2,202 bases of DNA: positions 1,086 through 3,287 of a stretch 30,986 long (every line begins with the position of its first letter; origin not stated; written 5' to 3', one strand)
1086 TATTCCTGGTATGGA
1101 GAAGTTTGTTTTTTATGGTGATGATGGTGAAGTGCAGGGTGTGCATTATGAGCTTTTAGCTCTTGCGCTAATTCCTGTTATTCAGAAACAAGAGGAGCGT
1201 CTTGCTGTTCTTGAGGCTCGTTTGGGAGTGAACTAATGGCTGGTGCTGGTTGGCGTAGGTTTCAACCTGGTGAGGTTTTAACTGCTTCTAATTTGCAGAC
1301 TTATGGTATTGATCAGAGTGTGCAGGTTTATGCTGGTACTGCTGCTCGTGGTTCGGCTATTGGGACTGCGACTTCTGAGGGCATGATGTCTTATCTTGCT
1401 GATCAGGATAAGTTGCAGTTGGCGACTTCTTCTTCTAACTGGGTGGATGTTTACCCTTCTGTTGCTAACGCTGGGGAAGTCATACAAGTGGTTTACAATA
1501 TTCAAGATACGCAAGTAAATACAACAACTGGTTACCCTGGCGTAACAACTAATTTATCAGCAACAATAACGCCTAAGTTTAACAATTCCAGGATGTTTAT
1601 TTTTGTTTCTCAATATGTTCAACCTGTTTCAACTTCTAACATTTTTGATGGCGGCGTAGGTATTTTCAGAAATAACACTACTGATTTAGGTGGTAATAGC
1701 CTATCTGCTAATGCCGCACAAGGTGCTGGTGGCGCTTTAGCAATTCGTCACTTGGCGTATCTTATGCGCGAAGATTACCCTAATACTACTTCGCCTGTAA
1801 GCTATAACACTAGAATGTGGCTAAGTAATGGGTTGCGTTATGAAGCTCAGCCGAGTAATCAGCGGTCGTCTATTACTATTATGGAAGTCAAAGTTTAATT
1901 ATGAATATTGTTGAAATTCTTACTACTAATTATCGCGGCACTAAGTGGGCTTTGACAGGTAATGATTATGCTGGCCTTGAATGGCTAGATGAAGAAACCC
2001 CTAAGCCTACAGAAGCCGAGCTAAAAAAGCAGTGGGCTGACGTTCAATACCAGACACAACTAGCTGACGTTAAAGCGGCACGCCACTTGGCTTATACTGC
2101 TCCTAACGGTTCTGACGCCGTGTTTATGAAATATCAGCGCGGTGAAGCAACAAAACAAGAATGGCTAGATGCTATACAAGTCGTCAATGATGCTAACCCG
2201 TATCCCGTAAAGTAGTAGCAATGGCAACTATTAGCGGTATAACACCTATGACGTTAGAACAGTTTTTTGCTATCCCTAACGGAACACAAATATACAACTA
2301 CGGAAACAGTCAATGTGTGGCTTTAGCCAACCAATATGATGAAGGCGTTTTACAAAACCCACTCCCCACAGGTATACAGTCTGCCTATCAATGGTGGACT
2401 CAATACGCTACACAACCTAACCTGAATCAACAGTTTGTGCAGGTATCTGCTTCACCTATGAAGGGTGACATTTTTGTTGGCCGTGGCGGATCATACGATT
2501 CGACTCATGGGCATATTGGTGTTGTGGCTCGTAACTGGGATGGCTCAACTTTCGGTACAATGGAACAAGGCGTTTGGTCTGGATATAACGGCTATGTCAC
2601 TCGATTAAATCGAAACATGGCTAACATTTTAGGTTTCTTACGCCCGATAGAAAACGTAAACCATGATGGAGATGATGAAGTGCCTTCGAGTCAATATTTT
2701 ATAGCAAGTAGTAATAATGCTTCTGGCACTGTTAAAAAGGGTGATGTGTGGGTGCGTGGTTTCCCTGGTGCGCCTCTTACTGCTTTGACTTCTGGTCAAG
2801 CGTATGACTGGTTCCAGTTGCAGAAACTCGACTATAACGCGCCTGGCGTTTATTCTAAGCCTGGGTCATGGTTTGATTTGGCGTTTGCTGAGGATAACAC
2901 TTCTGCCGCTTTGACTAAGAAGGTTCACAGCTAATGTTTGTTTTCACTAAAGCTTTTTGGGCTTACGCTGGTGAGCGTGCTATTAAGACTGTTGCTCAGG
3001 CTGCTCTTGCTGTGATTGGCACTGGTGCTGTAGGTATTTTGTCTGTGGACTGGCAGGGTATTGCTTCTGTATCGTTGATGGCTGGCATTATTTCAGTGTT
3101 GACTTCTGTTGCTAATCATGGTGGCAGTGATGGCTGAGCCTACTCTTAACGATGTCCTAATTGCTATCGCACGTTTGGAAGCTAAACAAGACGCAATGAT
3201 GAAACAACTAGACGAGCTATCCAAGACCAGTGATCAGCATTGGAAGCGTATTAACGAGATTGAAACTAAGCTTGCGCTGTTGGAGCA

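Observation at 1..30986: Mosaic of two opposite strand-composition regimes on the same coding strand, switching inside genes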

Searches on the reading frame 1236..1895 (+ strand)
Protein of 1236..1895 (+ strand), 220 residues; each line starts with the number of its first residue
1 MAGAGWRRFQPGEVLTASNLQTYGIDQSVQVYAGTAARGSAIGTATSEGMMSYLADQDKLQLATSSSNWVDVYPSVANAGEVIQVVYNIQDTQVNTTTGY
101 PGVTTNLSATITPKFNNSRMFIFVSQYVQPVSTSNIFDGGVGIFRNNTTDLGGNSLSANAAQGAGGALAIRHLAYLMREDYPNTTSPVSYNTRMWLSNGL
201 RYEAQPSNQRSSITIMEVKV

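Call 37: search_protein_families(library=pfam, proteins=[window:1236-1895:+], max_evalue=0.01)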
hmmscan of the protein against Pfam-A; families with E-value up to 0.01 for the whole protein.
window:1236-1895:+ (220 aa): 0 families

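Call 65: search_protein_families(library=phrogs, proteins=[window:1236-1895:+], max_evalue=0.001)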
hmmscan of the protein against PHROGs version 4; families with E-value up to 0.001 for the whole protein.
window:1236-1895:+ (220 aa): 0 families

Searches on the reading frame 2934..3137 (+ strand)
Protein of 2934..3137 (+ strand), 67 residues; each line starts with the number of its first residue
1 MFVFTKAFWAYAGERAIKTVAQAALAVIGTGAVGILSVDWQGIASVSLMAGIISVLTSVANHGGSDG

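Call 62: find_encoding_contigs(protein=window:2934-3137:+, flank=6000, max_places=10)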
Protein window:2934-3137:+ (67 aa): 19 contigs read that carry it; 10 places shown.
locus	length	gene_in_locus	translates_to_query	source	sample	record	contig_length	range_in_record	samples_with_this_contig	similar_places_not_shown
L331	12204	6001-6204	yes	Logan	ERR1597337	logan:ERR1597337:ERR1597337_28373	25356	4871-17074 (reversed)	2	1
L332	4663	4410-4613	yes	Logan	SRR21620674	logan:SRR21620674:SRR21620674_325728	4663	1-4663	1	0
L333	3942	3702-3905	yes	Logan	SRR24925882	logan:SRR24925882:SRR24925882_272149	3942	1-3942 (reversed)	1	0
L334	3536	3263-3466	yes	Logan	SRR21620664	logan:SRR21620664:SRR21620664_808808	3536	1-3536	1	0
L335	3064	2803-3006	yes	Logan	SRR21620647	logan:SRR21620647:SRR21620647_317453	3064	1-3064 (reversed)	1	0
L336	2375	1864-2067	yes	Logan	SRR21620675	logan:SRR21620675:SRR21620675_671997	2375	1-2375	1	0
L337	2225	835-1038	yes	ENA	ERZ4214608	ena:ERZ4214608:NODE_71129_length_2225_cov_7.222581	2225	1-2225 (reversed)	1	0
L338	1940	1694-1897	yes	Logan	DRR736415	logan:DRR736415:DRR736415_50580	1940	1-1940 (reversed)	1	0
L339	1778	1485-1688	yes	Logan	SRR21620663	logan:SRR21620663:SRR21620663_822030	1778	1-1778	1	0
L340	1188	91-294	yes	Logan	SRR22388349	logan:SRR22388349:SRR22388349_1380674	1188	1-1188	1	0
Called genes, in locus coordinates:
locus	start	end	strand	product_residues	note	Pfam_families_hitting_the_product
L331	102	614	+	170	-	-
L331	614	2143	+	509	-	-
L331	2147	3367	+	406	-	-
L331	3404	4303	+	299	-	PF13884:Peptidase_S74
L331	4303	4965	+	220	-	-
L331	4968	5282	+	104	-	-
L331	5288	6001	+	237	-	PF05257:CHAP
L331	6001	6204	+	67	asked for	PF16945:Phage_r1t_holin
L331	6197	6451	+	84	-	-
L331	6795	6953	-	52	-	-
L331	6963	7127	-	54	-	-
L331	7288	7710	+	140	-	-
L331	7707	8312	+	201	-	PF09588:YqaJ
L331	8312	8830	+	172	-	PF27148:Slr1353_N (weak)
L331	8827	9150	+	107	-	-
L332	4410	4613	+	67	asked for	PF16945:Phage_r1t_holin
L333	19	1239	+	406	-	-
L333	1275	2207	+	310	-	PF13884:Peptidase_S74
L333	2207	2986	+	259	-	-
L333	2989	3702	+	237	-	PF05257:CHAP (weak)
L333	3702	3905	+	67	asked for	PF16945:Phage_r1t_holin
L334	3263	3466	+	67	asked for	PF16945:Phage_r1t_holin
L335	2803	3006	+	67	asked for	PF16945:Phage_r1t_holin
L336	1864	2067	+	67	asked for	PF16945:Phage_r1t_holin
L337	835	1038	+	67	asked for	PF16945:Phage_r1t_holin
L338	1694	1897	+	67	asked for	PF16945:Phage_r1t_holin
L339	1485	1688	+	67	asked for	PF16945:Phage_r1t_holin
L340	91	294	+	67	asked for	PF16945:Phage_r1t_holin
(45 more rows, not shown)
